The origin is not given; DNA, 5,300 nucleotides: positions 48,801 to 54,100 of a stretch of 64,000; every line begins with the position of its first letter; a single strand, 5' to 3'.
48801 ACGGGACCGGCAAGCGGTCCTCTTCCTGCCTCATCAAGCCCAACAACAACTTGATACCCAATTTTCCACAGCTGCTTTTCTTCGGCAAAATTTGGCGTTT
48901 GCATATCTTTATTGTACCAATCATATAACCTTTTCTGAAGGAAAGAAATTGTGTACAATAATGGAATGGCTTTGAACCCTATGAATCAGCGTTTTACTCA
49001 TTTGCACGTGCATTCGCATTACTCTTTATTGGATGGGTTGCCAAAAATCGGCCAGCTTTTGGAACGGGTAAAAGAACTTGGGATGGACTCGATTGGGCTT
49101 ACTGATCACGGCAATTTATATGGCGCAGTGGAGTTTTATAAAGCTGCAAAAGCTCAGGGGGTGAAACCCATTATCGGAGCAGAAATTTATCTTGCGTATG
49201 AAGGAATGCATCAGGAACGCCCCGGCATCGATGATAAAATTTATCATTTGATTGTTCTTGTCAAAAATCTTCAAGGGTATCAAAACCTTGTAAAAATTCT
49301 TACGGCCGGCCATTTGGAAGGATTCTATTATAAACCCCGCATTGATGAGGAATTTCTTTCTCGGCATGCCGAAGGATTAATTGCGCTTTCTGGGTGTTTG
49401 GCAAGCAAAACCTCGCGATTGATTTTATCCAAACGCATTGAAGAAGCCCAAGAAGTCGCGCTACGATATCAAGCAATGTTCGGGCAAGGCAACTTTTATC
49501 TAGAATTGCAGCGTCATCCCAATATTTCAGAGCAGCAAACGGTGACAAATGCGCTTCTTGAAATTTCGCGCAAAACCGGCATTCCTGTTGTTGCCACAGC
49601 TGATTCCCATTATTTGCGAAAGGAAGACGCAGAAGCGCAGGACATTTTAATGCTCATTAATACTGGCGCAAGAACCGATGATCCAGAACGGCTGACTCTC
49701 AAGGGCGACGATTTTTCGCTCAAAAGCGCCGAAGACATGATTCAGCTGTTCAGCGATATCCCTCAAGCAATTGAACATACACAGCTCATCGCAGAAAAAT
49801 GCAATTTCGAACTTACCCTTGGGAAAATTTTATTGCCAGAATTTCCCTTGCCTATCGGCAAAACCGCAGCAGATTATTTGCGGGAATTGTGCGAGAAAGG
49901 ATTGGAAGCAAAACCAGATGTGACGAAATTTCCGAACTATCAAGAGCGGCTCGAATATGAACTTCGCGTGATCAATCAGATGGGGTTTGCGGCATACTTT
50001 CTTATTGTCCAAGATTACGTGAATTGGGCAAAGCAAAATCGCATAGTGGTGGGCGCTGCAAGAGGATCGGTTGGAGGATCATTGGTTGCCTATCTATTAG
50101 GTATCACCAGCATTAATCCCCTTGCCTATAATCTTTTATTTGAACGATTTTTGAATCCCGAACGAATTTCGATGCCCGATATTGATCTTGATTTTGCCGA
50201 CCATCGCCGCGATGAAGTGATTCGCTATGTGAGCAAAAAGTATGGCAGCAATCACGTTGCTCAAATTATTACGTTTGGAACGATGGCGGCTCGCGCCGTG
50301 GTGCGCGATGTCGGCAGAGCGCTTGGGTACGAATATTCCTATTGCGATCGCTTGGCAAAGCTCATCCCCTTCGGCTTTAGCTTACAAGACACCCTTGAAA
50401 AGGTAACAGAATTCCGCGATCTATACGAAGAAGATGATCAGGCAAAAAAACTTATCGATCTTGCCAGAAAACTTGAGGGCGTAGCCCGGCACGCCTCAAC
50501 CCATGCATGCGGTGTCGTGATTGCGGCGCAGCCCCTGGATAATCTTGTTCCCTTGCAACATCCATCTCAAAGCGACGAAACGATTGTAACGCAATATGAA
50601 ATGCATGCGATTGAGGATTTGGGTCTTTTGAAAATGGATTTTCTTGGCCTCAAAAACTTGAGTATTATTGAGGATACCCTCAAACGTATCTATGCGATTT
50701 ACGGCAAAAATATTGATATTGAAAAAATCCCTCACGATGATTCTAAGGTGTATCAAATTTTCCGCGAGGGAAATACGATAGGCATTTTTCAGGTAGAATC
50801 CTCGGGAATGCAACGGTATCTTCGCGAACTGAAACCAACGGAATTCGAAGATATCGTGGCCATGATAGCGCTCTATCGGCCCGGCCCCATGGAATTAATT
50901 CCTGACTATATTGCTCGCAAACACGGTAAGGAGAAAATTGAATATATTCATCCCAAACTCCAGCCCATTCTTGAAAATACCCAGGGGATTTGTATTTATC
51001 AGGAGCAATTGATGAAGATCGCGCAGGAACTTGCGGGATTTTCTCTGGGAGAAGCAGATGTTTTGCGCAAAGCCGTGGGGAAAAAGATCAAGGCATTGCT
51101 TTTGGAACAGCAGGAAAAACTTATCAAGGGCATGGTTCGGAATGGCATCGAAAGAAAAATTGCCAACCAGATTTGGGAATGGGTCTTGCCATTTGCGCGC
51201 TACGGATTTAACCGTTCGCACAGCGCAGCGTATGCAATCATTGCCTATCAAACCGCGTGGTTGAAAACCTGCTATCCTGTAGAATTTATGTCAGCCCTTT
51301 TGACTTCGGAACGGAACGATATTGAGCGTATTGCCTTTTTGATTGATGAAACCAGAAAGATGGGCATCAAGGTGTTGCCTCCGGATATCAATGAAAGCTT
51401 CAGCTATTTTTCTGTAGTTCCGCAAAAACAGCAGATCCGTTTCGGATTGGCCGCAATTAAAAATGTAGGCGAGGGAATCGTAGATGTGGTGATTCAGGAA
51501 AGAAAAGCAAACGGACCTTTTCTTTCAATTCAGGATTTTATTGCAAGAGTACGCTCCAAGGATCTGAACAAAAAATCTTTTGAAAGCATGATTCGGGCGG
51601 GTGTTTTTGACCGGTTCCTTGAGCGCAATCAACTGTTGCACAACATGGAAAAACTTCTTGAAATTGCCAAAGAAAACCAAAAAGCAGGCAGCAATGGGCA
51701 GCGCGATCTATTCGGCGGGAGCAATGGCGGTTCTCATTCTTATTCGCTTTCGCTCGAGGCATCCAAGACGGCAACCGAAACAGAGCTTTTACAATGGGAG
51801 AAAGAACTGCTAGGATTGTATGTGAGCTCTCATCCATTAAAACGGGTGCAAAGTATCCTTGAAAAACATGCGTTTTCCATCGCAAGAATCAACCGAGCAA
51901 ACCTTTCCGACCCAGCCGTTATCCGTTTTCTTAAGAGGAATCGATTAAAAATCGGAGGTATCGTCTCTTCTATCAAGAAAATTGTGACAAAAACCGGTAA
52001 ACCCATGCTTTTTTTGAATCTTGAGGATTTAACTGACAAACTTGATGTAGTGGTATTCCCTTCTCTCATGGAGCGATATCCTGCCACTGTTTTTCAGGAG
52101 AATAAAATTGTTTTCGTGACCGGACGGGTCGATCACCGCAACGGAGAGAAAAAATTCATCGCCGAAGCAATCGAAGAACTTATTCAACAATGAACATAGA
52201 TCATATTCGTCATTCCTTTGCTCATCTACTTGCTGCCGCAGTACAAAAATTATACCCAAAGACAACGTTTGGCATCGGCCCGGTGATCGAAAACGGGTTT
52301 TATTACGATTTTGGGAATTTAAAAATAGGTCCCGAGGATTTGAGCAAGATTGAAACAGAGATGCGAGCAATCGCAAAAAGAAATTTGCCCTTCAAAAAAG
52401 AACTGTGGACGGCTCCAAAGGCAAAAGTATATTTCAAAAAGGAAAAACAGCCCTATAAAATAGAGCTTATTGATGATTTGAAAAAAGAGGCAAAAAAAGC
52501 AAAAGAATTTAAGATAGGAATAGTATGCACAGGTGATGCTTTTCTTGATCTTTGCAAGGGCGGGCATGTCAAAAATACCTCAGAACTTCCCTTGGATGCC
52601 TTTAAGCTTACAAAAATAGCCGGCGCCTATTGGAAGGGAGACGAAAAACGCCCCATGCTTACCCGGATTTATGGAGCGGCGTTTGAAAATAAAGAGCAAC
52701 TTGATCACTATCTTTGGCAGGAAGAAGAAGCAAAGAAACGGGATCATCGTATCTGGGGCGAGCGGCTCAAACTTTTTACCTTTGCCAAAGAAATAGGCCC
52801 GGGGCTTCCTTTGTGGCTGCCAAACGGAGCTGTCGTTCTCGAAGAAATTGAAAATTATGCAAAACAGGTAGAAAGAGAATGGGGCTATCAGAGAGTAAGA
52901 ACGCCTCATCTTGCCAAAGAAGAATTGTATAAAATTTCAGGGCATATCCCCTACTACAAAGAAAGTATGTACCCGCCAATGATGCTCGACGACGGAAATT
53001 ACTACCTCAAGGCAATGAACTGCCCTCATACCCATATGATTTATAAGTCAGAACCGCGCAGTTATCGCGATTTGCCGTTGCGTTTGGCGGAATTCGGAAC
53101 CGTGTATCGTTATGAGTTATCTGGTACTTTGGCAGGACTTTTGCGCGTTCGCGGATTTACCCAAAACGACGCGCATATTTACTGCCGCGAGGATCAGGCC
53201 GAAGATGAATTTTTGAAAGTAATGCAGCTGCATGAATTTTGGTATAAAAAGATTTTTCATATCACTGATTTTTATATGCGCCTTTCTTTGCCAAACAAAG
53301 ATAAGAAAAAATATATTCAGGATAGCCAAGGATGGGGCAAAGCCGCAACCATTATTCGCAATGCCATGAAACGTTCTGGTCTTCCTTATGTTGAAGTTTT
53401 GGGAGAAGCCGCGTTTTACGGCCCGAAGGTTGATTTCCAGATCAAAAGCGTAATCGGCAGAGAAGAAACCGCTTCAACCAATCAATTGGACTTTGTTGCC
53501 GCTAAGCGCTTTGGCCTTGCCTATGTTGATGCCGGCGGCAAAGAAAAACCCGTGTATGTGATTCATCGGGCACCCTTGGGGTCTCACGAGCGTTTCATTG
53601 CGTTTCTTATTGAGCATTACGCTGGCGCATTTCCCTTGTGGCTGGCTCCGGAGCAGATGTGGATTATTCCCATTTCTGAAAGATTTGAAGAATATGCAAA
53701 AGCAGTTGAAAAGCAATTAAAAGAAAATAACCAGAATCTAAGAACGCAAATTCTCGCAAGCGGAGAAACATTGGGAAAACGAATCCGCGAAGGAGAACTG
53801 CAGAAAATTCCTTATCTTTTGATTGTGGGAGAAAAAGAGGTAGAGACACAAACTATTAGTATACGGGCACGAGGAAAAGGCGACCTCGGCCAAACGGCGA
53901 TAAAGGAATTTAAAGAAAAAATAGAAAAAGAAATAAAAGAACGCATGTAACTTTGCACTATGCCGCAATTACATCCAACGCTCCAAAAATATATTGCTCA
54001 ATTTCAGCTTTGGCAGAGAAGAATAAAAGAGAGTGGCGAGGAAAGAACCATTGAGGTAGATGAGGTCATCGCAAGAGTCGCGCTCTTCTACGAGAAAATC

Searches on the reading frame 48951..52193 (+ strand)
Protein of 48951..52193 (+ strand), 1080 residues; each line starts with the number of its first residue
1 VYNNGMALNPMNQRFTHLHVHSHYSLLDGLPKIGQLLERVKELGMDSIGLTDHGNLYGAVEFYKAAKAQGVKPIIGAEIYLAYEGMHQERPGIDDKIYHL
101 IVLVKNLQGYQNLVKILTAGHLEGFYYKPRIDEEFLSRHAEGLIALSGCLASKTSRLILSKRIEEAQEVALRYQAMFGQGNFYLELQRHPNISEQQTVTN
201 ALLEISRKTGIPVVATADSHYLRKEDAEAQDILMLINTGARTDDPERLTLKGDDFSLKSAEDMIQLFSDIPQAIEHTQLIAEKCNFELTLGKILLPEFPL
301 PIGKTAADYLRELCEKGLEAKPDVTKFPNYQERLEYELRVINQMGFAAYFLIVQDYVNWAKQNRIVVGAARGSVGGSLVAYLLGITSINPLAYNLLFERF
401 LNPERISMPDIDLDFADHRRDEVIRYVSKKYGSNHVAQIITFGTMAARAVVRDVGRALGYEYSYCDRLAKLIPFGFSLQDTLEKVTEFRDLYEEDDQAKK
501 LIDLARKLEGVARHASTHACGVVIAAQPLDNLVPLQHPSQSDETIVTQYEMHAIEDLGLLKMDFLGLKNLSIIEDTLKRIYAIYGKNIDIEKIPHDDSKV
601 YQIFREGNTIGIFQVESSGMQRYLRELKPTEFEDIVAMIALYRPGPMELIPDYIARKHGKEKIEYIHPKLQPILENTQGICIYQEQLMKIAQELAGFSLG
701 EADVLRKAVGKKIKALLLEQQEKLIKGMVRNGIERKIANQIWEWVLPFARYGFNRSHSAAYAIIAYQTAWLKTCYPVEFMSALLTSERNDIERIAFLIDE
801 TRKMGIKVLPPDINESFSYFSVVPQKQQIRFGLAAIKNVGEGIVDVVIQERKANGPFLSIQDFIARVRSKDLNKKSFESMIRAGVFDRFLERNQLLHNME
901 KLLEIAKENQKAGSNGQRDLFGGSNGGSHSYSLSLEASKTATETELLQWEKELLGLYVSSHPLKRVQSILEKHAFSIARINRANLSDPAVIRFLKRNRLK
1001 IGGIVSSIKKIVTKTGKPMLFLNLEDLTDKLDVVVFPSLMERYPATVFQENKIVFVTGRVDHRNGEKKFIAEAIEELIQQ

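Call 39: search_protein_families(library=pfam, proteins=[window:48951-52193:+], max_evalue=0.00001)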
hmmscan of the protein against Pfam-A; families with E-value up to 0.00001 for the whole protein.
window:48951-52193:+ (1080 aa): 5 families
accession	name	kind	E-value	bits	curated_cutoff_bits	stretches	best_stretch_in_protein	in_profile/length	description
PF07733.18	DNA_pol3_alpha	-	4.7e-106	354.6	23.9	1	308-566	1-260/260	Bacterial DNA polymerase III alpha NTPase domain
PF17657.6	DNA_pol3_finger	-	2.4e-65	219.4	22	1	569-732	1-166/166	Bacterial DNA polymerase III alpha subunit finger domain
PF02811.25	PHP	-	2.2e-56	191.1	26.4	1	17-189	1-164/164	PHP domain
PF14579.12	HHH_6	-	7.5e-29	100.2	25.6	1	805-894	1-89/90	Helix-hairpin-helix motif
PF01336.31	tRNA_anti-codon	-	3.3e-10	40.2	27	1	1000-1077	2-75/75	OB-fold nucleic acid binding domain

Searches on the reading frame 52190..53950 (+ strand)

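Call 39: search_protein_families(library=pfam, proteins=[window:52190-53950:+], max_evalue=0.00001)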
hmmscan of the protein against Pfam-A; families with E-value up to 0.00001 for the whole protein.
window:52190-53950:+ (586 aa): 3 families
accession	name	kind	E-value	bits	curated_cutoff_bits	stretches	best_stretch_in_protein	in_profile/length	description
PF00587.30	tRNA-synt_2b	-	2.9e-38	132.1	29.3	1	269-477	9-179/179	tRNA synthetase class II core domain (G, H, P, S and T)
PF03129.25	HGTP_anticodon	-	5.6e-20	71.7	21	1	489-580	1-93/94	Anticodon binding domain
PF07973.19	tRNA_SAD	-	3.7e-11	43.3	24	1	111-161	3-44/44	Threonyl and Alanyl tRNA synthetase second additional domain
